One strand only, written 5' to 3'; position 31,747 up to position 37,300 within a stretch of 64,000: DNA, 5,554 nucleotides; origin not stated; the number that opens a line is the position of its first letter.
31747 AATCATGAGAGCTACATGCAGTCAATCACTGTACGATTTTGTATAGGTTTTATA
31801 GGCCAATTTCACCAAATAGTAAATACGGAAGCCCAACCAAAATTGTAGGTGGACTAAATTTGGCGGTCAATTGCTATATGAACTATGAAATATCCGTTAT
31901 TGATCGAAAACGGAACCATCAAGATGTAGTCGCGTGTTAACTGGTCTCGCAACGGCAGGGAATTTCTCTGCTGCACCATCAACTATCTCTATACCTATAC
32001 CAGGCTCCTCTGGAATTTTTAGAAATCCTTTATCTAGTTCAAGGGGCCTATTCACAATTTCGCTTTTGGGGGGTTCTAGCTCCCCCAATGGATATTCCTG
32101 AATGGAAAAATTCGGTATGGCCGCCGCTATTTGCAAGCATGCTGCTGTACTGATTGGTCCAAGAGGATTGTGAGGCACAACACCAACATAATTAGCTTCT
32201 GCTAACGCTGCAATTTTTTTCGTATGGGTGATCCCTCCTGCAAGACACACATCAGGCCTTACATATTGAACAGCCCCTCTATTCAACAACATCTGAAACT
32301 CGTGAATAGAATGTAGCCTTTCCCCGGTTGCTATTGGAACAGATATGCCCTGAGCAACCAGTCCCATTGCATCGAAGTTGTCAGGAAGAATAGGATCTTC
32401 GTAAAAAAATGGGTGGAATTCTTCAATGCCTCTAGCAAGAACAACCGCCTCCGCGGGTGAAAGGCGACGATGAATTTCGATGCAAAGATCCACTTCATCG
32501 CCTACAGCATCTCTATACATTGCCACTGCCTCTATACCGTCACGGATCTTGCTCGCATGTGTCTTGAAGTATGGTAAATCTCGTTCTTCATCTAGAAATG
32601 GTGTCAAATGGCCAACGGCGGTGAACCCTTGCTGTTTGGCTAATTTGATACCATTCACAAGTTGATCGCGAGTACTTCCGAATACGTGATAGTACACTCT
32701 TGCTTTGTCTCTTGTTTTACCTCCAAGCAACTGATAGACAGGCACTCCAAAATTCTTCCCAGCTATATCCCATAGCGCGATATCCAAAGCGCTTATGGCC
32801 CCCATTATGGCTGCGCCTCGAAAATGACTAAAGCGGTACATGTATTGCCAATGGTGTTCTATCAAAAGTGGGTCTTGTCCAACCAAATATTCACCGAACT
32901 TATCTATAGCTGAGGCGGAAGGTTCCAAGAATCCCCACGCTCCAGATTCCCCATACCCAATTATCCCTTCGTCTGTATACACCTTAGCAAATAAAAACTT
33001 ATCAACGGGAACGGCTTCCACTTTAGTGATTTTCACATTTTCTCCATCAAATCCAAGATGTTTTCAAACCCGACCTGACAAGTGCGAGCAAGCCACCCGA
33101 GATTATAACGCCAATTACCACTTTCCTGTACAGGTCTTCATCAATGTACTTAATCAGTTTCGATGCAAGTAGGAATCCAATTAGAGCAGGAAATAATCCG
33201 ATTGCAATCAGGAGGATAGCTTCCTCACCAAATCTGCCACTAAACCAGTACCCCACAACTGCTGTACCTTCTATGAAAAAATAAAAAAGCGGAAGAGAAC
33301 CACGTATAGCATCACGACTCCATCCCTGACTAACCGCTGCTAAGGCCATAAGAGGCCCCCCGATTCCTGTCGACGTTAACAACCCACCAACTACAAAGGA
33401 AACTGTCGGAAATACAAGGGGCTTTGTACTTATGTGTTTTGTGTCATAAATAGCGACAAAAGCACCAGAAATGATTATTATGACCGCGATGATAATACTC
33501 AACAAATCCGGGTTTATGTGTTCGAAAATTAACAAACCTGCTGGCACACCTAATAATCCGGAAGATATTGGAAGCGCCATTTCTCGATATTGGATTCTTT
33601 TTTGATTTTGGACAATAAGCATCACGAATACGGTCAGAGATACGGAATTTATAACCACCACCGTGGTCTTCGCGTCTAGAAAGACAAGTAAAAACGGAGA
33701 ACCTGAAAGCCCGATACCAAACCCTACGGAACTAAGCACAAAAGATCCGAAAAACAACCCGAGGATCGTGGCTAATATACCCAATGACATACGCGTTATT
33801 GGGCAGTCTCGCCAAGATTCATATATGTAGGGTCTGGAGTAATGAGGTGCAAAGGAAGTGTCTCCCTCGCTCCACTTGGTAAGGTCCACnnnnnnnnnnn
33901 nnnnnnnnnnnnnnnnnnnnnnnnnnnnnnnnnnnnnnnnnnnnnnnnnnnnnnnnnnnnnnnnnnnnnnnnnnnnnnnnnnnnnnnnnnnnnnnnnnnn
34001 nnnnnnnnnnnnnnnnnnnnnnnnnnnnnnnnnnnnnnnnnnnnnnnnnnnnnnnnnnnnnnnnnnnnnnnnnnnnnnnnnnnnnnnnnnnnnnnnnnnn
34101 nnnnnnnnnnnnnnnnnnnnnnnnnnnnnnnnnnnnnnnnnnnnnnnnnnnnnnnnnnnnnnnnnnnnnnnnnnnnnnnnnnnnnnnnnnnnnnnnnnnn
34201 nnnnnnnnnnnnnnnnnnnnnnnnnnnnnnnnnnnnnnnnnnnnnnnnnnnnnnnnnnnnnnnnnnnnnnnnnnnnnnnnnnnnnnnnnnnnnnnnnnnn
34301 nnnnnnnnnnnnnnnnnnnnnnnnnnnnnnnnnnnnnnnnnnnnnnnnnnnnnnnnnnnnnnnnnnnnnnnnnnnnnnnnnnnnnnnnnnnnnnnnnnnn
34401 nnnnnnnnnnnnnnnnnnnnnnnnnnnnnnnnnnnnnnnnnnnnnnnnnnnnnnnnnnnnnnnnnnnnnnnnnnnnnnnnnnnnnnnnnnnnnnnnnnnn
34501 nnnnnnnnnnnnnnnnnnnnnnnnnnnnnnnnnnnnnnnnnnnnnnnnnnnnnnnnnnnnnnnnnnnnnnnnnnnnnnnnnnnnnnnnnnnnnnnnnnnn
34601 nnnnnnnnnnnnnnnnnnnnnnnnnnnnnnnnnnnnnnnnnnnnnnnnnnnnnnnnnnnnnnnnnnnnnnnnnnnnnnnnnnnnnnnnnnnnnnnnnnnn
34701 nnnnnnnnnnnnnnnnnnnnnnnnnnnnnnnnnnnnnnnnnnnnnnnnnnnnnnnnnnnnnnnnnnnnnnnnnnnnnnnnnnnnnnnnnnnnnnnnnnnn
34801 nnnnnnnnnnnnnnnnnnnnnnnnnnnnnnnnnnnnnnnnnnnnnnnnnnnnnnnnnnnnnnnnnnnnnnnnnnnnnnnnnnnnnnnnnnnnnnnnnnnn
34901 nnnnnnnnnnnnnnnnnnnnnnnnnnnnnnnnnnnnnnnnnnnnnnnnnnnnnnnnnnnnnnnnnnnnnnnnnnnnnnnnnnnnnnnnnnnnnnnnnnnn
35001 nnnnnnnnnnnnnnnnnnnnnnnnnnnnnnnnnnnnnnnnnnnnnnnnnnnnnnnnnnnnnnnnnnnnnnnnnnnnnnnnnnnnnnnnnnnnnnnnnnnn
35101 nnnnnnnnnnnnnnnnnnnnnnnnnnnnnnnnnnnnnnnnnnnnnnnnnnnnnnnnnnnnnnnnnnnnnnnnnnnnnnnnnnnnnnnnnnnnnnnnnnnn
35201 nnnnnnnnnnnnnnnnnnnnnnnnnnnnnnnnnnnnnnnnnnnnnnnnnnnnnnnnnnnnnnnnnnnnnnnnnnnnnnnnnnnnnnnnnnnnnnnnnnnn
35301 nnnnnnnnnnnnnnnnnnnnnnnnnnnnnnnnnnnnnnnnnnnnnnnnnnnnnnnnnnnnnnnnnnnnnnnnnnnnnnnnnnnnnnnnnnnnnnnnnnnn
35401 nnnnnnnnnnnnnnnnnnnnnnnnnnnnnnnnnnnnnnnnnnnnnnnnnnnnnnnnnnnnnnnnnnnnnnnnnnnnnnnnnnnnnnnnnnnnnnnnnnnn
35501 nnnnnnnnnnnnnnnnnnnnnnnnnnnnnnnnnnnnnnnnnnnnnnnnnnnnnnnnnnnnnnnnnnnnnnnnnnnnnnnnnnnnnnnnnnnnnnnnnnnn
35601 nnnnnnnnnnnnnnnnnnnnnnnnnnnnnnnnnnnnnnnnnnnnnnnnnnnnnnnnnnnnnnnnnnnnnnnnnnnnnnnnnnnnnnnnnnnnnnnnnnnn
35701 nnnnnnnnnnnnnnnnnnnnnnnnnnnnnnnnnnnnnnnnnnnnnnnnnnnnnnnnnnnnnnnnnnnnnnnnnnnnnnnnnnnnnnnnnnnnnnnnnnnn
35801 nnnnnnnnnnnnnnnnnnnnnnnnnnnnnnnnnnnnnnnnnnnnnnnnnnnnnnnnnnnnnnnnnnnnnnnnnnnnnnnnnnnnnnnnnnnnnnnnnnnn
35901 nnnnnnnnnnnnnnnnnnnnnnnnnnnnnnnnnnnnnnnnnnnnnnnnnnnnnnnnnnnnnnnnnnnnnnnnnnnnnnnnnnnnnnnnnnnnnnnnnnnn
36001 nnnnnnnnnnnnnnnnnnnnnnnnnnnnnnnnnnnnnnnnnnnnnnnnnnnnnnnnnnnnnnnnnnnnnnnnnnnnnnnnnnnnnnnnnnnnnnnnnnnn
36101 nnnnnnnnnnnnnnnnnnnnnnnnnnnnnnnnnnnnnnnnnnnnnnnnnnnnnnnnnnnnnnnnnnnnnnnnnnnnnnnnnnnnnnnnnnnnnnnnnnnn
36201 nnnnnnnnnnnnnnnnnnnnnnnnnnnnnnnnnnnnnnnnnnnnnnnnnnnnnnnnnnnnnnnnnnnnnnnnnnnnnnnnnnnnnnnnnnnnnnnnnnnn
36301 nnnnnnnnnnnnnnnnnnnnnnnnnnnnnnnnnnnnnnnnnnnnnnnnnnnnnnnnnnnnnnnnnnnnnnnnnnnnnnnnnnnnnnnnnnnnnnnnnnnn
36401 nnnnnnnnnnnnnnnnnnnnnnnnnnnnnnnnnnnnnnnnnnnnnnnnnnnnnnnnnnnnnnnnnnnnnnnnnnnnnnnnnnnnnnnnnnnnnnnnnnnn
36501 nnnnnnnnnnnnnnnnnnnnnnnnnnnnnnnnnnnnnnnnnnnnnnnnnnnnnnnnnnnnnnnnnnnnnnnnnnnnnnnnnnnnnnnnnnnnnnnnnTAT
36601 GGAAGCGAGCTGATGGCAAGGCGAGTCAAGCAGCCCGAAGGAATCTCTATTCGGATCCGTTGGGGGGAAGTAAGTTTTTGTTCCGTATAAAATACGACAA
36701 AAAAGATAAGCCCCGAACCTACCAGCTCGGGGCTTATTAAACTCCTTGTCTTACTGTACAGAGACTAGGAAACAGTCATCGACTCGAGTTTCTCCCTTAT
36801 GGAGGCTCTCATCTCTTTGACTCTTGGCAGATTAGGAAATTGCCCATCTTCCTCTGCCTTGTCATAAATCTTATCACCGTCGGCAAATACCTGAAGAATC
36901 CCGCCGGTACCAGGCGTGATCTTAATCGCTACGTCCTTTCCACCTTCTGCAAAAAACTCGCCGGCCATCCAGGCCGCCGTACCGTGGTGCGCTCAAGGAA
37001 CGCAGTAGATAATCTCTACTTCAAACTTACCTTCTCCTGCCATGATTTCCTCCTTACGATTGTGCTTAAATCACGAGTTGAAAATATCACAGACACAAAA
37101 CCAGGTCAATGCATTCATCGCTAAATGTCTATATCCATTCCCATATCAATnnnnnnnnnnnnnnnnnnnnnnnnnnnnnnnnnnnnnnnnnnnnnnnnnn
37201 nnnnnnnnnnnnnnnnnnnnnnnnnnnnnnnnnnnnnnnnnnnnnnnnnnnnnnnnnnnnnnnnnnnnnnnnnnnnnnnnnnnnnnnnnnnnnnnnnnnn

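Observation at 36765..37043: ORF caller truncates a SelW/Rdx-family selenoprotein: in-frame UGA in a CVPU motif plus a SECIS-like hairpin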

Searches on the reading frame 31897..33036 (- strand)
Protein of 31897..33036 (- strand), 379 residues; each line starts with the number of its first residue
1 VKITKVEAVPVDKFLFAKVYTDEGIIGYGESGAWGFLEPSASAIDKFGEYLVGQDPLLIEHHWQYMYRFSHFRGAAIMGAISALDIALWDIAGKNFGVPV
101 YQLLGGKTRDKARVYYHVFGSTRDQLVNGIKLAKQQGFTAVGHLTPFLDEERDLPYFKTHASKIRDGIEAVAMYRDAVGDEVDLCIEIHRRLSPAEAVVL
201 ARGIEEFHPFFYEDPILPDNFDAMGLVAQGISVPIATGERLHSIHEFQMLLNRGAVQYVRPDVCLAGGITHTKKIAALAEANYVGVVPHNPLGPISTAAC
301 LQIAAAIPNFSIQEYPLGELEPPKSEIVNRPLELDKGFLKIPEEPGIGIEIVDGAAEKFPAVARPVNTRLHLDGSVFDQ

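Call 11: search_protein_families(library=ncbifam, proteins=[window:31897-33036:-], max_evalue=1e-8)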
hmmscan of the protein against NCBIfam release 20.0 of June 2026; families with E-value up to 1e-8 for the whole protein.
window:31897-33036:- (379 aa): 10 families
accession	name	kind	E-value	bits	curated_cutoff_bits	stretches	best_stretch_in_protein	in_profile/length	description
NF010624.0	PRK14017.1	equivalog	4.1e-99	332.2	311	1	1-357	1-358/382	galactonate dehydratase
NF043051.1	ManoateDhtManD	equivalog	4.9e-74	249.6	550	2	170-367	194-393/403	D-mannonate dehydratase ManD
NF011654.0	PRK15072.1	subfamily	5.5e-72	242.9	430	2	171-378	196-403/404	D-galactonate dehydratase family protein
NF040790.2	glucon_galact_dh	equivalog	9.2e-70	235.4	750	1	14-358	25-368/390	bifunctional D-gluconate/D-galactonate dehydratase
NF040866.1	AraD_Arch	equivalog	2.9e-45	154.9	650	1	16-359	36-369/372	arabinonate dehydratase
NF047820.1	TalGalacDh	equivalog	1.5e-32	112.9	500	1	13-356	37-361/371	L-talarate/galactarate dehydratase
NF011968.0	PRK15440.1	equivalog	8.2e-30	104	393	1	17-291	62-321/395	L-rhamnonate dehydratase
TIGR02534.1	mucon_cyclo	subfamily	1.5e-27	96.6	334.95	1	12-352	27-358/368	muconate/chloromuconate family cycloisomerase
NF043002.1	HProlDhtase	equivalog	6.4e-16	58.1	500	1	17-350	36-353/366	cis-3-hydroxy-L-proline dehydratase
TIGR01928.1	menC_lowGC_arch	equivalog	7.4e-09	35.1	200.65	0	8-139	17-150/325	o-succinylbenzoate synthase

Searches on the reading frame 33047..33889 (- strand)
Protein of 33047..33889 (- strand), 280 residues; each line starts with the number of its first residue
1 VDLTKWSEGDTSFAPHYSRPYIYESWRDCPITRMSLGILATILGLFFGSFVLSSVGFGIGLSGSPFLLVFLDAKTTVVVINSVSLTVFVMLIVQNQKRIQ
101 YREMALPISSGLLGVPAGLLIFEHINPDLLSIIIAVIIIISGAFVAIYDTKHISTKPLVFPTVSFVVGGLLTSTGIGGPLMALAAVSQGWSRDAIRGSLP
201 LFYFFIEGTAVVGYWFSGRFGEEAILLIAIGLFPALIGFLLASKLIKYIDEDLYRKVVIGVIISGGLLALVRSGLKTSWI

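Call 11: search_protein_families(library=ncbifam, proteins=[window:33047-33889:-], max_evalue=1e-8)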
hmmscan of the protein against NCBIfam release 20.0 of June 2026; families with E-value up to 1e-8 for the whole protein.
window:33047-33889:- (280 aa): 0 families

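Call 43: search_protein_families(library=pfam, proteins=[window:33047-33889:-], max_evalue=0.001)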
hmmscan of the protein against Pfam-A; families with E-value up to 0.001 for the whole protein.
window:33047-33889:- (280 aa): 1 family
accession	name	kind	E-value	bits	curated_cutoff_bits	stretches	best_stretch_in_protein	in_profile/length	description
PF01925.25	TauE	-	6.1e-23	82.2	32.6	1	43-267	3-235/237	Sulfite exporter TauE/SafE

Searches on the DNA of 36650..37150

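Call 65: search_rna_families(source=window, start=36650, end=37150, threshold=evalue, max_evalue=1)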
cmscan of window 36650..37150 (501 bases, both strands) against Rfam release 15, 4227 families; matches with E-value up to 1: 6.
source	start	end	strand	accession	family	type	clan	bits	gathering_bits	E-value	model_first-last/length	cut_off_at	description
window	36688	36757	-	RF04237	mir-1490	Gene; miRNA;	-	27.8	75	0.00022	1-77/77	no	mir-1490 microRNA precursor family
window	36670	36738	+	RF02495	ohsC_RNA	Gene; antitoxin;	-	25.1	50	0.14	1-77/77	no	Oppression of Hydrophobic ORF by sRNA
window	36703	36774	-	RF02278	Betaproteobacteria_toxic_sRNA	Gene; sRNA;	-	22.7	50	0.027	1-64/64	no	Betaproteobacteria toxic small RNA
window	36704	36739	+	RF01791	F6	Gene; sRNA;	-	20.3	46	0.42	1-57/57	no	F6 TB sRNA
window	36694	36776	-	RF00236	ctRNA_pGA1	Gene; antisense;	-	20.1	45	0.13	1-79/79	no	ctRNA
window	36653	36723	-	RF03323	mir-3613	Gene; miRNA;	-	18.5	91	0.35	1-86/86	no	mir-3613 microRNA precursor family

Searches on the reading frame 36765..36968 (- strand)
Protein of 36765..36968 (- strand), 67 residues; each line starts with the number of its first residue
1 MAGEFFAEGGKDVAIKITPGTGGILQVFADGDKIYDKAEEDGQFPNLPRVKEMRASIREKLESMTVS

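Call 4: search_protein_families(library=pfam, proteins=[window:36768-36968:-], max_evalue=1)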
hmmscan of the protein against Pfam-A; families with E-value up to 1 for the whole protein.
seq(67 aa): 2 families
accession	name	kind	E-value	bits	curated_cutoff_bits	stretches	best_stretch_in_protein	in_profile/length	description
PF10262.15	Rdx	-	0.0001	22.9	22.6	1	13-52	32-70/74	Rdx family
PF22639.1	Gp18_dom_I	-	0.024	15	27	1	20-49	41-70/93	Tail sheath protein Gp18-like domain I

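Call 13: find_encoding_contigs(protein=window:36765-36968:-, flank=3000, max_places=10)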
Protein window:36765-36968:- (67 aa): 7 contigs read that carry it; 7 places shown.
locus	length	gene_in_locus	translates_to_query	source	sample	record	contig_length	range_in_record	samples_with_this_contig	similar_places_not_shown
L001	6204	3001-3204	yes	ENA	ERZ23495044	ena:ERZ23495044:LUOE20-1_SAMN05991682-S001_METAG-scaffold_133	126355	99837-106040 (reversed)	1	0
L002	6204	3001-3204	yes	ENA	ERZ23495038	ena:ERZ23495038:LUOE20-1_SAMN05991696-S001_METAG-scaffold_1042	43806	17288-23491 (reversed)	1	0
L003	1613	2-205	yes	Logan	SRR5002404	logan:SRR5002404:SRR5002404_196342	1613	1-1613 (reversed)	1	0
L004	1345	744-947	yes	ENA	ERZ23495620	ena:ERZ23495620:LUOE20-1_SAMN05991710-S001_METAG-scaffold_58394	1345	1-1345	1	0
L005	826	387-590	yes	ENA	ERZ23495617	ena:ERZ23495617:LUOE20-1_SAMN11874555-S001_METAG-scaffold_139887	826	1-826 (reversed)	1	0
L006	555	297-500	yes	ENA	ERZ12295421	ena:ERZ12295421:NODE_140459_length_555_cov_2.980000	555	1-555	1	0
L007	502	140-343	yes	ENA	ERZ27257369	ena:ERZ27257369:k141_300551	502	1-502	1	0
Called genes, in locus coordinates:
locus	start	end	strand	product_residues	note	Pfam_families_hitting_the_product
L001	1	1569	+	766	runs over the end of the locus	PF00270:DEAD, PF04851:ResIII (weak), PF00271:Helicase_C, PF22982:WHD_HRQ1, PF09369:MZB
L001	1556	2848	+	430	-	PF13484:Fer4_16 (faint)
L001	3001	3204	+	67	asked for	-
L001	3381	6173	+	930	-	-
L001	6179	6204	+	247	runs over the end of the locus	PF01925:TauE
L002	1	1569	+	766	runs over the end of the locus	PF00270:DEAD, PF04851:ResIII (weak), PF00271:Helicase_C, PF22982:WHD_HRQ1, PF09369:MZB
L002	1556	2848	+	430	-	PF13484:Fer4_16 (faint)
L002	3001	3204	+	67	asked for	-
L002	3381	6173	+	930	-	-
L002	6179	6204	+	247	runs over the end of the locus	PF01925:TauE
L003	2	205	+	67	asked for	?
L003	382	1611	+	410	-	?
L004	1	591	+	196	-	?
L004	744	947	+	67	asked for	-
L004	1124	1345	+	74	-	?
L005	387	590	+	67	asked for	-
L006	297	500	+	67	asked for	-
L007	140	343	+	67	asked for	-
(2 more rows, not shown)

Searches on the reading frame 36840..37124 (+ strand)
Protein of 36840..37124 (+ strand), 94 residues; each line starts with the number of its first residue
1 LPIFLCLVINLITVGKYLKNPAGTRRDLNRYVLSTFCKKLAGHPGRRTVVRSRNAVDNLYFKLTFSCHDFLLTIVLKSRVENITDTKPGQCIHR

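Call 64: search_protein_families(library=pfam, proteins=[window:36840-37124:+], max_evalue=1)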
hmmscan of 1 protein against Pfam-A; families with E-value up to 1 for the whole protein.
window:36840-37124:+ (94 aa): 0 families
